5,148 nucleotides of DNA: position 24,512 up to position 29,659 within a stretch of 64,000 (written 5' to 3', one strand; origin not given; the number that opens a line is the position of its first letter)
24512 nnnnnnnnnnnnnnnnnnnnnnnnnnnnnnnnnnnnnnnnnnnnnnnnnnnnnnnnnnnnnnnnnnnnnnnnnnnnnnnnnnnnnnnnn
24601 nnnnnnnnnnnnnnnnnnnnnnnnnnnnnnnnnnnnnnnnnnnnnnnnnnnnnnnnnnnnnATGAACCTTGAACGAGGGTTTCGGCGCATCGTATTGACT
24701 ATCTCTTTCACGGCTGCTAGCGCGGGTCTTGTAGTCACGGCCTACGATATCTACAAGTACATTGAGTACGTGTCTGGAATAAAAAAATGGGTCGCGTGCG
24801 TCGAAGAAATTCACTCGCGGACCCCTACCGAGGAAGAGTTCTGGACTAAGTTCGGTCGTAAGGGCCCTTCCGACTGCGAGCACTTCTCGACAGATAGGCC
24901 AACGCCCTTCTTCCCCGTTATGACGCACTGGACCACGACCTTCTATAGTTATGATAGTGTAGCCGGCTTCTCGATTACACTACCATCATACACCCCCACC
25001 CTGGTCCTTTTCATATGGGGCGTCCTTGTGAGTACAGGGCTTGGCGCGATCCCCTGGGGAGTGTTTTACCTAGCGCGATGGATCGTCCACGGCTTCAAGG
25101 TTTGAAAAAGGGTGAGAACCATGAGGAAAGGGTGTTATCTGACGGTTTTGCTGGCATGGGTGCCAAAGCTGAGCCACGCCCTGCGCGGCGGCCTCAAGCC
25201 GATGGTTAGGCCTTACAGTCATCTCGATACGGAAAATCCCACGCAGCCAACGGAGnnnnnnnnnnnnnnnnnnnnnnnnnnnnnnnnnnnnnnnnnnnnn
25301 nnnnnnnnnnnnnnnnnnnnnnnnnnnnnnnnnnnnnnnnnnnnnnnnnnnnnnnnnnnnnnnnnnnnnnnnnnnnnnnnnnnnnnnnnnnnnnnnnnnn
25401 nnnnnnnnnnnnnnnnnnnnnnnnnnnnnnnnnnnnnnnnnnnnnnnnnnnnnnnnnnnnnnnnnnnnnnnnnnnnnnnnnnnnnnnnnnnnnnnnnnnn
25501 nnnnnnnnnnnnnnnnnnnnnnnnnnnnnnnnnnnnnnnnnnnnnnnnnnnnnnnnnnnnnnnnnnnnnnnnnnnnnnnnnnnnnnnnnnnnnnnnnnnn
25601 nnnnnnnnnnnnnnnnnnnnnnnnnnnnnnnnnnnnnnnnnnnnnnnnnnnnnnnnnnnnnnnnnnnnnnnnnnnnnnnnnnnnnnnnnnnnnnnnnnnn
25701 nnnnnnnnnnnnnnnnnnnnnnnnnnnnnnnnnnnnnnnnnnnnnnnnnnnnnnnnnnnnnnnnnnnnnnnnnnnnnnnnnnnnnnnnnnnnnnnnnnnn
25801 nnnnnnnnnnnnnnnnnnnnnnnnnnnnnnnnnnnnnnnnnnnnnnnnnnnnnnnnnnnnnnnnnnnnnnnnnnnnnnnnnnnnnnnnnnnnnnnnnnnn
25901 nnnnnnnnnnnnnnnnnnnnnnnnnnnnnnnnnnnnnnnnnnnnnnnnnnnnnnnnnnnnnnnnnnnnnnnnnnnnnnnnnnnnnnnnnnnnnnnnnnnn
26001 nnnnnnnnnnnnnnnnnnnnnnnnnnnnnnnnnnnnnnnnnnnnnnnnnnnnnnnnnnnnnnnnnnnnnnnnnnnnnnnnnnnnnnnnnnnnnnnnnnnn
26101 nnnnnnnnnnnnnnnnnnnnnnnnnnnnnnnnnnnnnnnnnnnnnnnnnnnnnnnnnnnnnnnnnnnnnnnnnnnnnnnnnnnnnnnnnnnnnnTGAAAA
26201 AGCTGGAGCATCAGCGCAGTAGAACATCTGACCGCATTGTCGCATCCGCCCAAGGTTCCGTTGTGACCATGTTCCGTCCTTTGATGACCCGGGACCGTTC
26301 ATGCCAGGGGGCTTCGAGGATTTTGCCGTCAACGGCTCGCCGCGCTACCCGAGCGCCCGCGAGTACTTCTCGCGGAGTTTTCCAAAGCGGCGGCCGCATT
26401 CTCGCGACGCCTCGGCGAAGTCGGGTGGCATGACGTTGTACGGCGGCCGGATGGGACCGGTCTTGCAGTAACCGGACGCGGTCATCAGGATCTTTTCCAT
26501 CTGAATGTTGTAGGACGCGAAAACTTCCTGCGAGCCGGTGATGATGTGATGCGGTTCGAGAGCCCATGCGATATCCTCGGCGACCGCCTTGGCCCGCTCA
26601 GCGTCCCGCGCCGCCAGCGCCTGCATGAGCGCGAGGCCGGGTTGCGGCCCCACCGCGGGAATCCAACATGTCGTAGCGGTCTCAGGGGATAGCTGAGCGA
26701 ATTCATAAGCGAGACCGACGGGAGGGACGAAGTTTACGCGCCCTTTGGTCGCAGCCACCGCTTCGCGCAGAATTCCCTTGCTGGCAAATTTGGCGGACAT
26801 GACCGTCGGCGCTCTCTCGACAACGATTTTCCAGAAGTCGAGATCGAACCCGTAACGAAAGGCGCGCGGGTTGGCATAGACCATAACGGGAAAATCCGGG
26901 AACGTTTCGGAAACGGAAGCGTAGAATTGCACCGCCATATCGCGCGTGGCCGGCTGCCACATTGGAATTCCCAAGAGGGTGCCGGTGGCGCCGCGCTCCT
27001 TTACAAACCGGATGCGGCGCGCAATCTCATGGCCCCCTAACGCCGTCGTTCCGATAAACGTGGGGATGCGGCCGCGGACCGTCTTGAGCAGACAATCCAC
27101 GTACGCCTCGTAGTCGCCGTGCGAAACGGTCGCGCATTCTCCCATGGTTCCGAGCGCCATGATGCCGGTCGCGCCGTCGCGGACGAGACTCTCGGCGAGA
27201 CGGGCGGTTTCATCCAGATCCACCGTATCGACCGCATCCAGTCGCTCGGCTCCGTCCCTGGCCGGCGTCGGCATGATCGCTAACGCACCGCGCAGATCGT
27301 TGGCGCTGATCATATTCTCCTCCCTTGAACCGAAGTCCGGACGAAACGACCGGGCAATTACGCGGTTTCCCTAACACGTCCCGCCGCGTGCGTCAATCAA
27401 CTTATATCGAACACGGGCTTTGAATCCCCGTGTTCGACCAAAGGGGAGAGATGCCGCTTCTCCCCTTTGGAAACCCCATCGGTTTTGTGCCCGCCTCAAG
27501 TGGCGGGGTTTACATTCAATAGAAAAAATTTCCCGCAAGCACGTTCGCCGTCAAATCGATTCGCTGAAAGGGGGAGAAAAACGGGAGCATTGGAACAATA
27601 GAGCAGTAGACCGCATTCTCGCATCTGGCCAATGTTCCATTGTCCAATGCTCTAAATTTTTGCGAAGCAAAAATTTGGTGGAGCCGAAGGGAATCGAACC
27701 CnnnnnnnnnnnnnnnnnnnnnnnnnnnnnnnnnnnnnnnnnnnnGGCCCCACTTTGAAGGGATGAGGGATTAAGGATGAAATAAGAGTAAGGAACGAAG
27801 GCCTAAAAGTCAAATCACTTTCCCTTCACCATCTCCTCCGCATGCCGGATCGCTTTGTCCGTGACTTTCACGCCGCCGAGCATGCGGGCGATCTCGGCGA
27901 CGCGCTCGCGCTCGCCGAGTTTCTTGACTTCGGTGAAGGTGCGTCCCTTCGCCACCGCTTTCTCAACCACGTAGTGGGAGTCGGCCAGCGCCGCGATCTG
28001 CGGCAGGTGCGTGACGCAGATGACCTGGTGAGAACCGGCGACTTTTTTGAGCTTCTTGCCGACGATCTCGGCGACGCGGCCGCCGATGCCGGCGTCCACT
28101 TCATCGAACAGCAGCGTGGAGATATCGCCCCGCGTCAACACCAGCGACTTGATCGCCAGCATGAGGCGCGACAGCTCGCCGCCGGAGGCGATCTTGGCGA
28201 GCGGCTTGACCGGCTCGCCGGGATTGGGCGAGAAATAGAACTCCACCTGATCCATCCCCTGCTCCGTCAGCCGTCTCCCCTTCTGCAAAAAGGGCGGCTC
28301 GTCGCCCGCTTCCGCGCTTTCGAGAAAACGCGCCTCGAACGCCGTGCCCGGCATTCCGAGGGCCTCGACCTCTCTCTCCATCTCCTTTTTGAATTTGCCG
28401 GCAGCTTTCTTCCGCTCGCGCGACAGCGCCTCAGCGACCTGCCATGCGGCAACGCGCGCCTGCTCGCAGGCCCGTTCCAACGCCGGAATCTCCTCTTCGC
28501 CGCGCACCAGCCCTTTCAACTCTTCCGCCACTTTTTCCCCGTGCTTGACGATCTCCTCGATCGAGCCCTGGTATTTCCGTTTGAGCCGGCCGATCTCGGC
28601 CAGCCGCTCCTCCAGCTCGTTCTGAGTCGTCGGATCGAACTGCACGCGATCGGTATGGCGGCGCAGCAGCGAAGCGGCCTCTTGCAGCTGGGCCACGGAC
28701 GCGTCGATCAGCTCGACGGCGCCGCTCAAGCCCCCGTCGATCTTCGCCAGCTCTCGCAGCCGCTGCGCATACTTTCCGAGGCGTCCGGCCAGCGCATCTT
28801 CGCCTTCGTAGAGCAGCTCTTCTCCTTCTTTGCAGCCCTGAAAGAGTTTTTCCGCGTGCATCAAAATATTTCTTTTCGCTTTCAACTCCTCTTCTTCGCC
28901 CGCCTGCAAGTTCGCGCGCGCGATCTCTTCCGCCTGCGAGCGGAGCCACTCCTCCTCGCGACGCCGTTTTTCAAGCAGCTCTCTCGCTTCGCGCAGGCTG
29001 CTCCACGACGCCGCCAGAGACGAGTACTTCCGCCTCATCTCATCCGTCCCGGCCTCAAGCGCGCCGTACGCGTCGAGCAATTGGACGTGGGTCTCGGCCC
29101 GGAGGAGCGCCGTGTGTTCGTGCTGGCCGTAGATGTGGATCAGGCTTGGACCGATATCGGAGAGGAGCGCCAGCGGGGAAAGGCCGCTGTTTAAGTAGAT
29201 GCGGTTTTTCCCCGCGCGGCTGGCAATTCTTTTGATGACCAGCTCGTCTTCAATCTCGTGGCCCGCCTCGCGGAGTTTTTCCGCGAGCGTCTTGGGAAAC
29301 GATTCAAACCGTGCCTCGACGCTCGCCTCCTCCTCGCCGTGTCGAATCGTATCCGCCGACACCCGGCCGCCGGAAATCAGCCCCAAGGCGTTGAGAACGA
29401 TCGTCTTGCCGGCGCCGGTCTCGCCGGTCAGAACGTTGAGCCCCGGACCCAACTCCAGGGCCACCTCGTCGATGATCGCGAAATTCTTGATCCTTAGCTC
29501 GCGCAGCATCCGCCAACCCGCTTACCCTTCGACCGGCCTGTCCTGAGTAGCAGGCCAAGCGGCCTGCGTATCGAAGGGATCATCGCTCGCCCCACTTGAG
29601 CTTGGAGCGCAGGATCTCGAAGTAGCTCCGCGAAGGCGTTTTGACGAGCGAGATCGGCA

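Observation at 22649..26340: Low-GC island carrying a HerA-like ATPase, a degenerate-PLD-like protein and small membrane proteins: candidate undescribed defense module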

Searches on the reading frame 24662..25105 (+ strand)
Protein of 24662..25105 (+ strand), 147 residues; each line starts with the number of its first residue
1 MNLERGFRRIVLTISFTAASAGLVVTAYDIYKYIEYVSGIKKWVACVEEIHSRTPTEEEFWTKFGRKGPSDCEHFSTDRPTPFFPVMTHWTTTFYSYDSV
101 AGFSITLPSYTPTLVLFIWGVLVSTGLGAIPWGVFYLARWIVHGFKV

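Call 4: search_protein_families(library=pfam, proteins=[window:24662-25105:+], max_evalue=0.1)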
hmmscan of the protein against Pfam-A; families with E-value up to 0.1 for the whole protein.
window:24662-25105:+ (147 aa): 0 families

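Call 5: search_protein_families(library=padloc, proteins=[window:24662-25105:+], max_evalue=0.1)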
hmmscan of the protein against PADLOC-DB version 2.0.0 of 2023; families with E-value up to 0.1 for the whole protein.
window:24662-25105:+ (147 aa): 0 families

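Call 6: search_protein_families(library=ncbifam, proteins=[window:24662-25105:+], max_evalue=0.1)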
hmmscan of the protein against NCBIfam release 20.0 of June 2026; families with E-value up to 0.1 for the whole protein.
window:24662-25105:+ (147 aa): 0 families

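Call 76: search_protein_representatives(protein=window:24662-25105:+)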
Query: 147 residues. Proteins with E-value up to 0.001 (for the whole library): 55; up to 1e-10: 14; up to 1e-30: 3. The best 55 are listed.
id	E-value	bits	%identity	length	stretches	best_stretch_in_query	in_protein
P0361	1.7e-96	336.9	100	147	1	1-147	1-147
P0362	7.1e-35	136.7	58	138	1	1-134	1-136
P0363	6.5e-32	127.1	65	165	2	1-62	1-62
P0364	7.9e-30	120.3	55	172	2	1-61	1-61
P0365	4.5e-27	111.4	47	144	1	1-146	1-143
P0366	9.0e-24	100.6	61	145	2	1-49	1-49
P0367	5.8e-23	98.0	42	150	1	1-147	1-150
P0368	1.5e-15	73.9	55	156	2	1-60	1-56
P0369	8.0e-15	71.6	40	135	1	1-146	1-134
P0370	5.1e-14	69.0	62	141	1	1-61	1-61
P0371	2.8e-13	66.5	39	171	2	107-145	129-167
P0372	3.4e-12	63.0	57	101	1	1-60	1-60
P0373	3.9e-12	62.8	51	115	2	1-43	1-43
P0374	8.5e-11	58.5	46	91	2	106-146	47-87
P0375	1.7e-10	57.5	48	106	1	26-146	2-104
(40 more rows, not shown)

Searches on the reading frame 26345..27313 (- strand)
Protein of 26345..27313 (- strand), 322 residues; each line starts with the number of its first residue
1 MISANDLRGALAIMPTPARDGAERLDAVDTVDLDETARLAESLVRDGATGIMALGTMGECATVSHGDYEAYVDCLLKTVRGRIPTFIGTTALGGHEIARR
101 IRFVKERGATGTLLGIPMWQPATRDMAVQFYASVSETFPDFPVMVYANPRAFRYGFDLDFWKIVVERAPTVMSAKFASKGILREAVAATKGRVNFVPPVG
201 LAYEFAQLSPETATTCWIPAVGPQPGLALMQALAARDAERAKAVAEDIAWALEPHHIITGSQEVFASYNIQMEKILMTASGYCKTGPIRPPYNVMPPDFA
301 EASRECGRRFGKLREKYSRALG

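Call 4: search_protein_families(library=pfam, proteins=[window:26345-27313:-], max_evalue=0.1)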
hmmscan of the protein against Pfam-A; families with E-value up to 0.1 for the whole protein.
window:26345-27313:- (322 aa): 1 family
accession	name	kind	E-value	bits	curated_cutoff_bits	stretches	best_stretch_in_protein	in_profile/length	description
PF00701.28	DHDPS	-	9.9e-12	44.6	22.1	1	29-179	17-165/289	Dihydrodipicolinate synthetase family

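Call 45: find_homologous_proteins(query=window:26345-27313:-, max_evalue=1e-60)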
Query window:26345-27313:- (322 aa): 826 proteins with E <= 1e-60 among 7923 candidates; the best 120 are listed.
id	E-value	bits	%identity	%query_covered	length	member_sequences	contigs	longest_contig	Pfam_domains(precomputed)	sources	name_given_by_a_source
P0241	5.8e-214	727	100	100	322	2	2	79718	PF00701.29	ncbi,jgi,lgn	jgi:trans-o-hydroxybenzylidenepyruvate hydratase-aldolase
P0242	1.3e-203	693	95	100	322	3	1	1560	PF00701.29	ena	-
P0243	2.4e-187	640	86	100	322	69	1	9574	PF00701.29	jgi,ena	jgi:trans-o-hydroxybenzylidenepyruvate hydratase-aldolase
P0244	2.5e-186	636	85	100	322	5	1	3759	PF00701.29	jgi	jgi:trans-o-hydroxybenzylidenepyruvate hydratase-aldolase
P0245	6.8e-186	635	85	100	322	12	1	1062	PF00701.29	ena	-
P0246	9.0e-186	634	85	100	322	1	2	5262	PF00701.29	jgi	jgi:dihydrodipicolinate synthase/N-acetylneuraminate lyase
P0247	1.5e-185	634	85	100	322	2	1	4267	PF00701.29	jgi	jgi:trans-o-hydroxybenzylidenepyruvate hydratase-aldolase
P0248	2.2e-185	633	85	100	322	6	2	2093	PF00701.29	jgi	-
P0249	3.4e-185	633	86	100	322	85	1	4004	PF00701.29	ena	-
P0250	6.1e-185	632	86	100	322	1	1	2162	PF00701.29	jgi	jgi:trans-o-hydroxybenzylidenepyruvate hydratase-aldolase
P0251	1.0e-184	631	85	100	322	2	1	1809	PF00701.29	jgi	jgi:trans-o-hydroxybenzylidenepyruvate hydratase-aldolase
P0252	3.7e-184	629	85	100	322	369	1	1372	PF00701.29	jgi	jgi:trans-o-hydroxybenzylidenepyruvate hydratase-aldolase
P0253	8.3e-184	628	85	100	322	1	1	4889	PF00701.29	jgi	jgi:trans-o-hydroxybenzylidenepyruvate hydratase-aldolase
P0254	9.5e-184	628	84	100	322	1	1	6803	PF00701.29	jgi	jgi:trans-o-hydroxybenzylidenepyruvate hydratase-aldolase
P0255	1.3e-183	627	83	100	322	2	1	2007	PF00701.29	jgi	jgi:trans-o-hydroxybenzylidenepyruvate hydratase-aldolase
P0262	7.8e-183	625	85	99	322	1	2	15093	PF00701.29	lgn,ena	-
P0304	6.5e-175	599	81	100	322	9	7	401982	PF00701.29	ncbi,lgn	-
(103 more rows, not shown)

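Call 47: find_encoding_contigs(protein=P0262, flank=8000, max_places=2)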
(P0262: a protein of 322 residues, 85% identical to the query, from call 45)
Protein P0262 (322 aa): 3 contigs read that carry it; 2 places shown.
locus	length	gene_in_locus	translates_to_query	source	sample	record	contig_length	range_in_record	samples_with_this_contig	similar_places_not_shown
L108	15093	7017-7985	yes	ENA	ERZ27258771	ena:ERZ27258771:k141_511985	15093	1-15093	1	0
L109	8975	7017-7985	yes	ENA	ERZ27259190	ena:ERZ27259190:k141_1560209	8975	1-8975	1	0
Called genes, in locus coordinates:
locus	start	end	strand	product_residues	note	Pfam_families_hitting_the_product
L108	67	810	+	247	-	PF03070:TENA_THI-4 (weak), PF14518:Haem_oxygenas_2 (weak)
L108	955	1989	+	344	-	PF12973:Cupin_7 (weak), PF14499:DUF4437 (weak), PF02311:AraC_binding (faint), PF07883:Cupin_2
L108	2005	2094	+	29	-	-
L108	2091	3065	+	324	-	PF09084:NMT1, PF13379:NMT1_2 (weak), PF12974:Phosphonate-bd (weak)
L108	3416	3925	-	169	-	PF13577:SnoaL_4, PF00866:Ring_hydroxyl_B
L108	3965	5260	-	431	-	PF00355:Rieske, PF00848:Ring_hydroxyl_A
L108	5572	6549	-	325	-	PF13379:NMT1_2, PF09084:NMT1, PF12974:Phosphonate-bd (weak)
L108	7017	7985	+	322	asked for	PF00701:DHDPS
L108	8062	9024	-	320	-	-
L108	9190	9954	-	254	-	PF00106:adh_short, PF08659:KR (faint), PF13561:adh_short_C2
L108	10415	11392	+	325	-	PF13379:NMT1_2, PF09084:NMT1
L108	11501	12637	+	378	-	PF07883:Cupin_2 (faint)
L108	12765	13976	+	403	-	PF00355:Rieske, PF19301:LigXa_C (faint)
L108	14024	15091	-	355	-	?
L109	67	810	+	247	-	PF03070:TENA_THI-4 (weak), PF14518:Haem_oxygenas_2 (weak)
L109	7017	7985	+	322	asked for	PF00701:DHDPS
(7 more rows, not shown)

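Call 48: find_encoding_contigs(protein=P0304, flank=8000, max_places=3)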
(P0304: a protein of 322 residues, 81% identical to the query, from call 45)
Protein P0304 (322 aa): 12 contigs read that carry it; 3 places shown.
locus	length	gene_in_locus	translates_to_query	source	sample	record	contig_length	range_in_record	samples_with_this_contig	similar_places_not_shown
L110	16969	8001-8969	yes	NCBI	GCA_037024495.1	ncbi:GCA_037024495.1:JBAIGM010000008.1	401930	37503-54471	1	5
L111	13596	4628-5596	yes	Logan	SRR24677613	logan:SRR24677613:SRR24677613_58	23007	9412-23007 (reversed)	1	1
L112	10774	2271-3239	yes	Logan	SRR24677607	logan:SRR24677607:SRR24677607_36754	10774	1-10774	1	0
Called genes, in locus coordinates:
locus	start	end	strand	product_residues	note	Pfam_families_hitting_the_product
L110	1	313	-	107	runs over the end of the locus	-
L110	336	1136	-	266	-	PF00459:Inositol_P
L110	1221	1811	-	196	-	PF00857:Isochorismatase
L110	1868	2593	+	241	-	PF00702:Hydrolase, PF13419:HAD_2, PF13242:Hydrolase_like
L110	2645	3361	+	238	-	PF01738:DLH, PF12740:PETase (weak), PF00326:Peptidase_S9 (weak), PF08840:BAAT_C (weak)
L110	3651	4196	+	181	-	PF02518:HATPase_c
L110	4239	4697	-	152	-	PF00583:Acetyltransf_1, PF13673:Acetyltransf_10 (faint), PF13508:Acetyltransf_7, PF08445:FR47 (weak)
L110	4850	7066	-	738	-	PF01315:Ald_Xan_dh_C, PF02738:MoCoBD_1, PF20256:MoCoBD_2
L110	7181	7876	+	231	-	PF17746:SfsA_N, PF03749:SfsA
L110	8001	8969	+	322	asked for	PF00701:DHDPS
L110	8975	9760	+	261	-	PF00106:adh_short, PF13561:adh_short_C2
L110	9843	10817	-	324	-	PF16868:NMT1_3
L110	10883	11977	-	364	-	PF08240:ADH_N, PF16912:Glu_dehyd_C (faint), PF00107:ADH_zinc_N, PF13602:ADH_zinc_N_2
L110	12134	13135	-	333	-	PF13379:NMT1_2, PF09084:NMT1, PF12974:Phosphonate-bd (faint)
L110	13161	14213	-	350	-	PF03401:TctC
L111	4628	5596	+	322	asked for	PF00701:DHDPS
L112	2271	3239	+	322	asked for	PF00701:DHDPS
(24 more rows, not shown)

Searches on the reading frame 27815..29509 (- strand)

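Call 6: search_protein_families(library=ncbifam, proteins=[window:27815-29509:-], max_evalue=0.1)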
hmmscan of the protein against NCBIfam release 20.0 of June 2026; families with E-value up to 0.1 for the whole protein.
window:27815-29509:- (564 aa): 19 families
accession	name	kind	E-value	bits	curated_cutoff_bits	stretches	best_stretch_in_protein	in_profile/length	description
TIGR00634.1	recN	equivalog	2.1e-158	528.8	407.85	1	1-562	1-562/563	DNA repair protein RecN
NF008121.0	PRK10869.1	equivalog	2.4e-123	412.5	418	1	1-561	1-551/553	DNA repair protein RecN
TIGR00611.2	recf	equivalog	8.5e-09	35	172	1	2-83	1-89/339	DNA replication/repair protein RecF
NF045780.1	TrlF_fam_ATP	equivalog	9.5e-08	31.2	350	1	5-377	293-643/944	TrlF family AAA-like ATPase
NF002244.0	PRK01156.1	equivalog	5.5e-07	28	847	1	3-70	4-75/895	DNA double-strand break repair ATPase Rad50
NF010680.0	PRK14079.1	equivalog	5.8e-07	28.8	386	1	2-70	3-75/349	recombination protein F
TIGR02857.1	CydD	equivalog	2e-06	27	435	1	441-512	459-526/529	thiol reductant ABC exporter subunit CydD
NF041034.1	Rad50_Sulf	equivalog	2.7e-06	25.5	1000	1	2-95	3-99/872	DNA double-strand break repair ATPase Rad50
TIGR03608.1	L_ocin_972_ABC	subfamily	1e-05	25.1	254.85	1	7-47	8-49/206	putative bacteriocin export ABC transporter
NF045487.1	ASRP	equivalog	1.6e-05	23.7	300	2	10-285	2-264/593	archaea-specific SMC-related protein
NF003034.1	PRK03918.1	equivalog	1.9e-05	22.8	700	1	2-42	3-43/878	DNA double-strand break repair ATPase Rad50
NF047739.1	antiphage_MADS3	equivalog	4.4e-05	22.8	420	1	1-46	1-45/427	methylation-associated defense system AAA family ATPase MAD3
TIGR03411.1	urea_trans_UrtD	equivalog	0.00036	20.3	304.1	0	451-507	152-207/242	urea ABC transporter ATP-binding protein UrtD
NF041760.1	PtuA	equivalog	0.0026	16.7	500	1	2-42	52-92/524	retron Ec78 anti-phage system effector ATPase PtuA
NF010068.0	PRK13548.1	equivalog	0.0029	16.8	261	0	5-42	13-51/261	heme ABC transporter ATP-binding protein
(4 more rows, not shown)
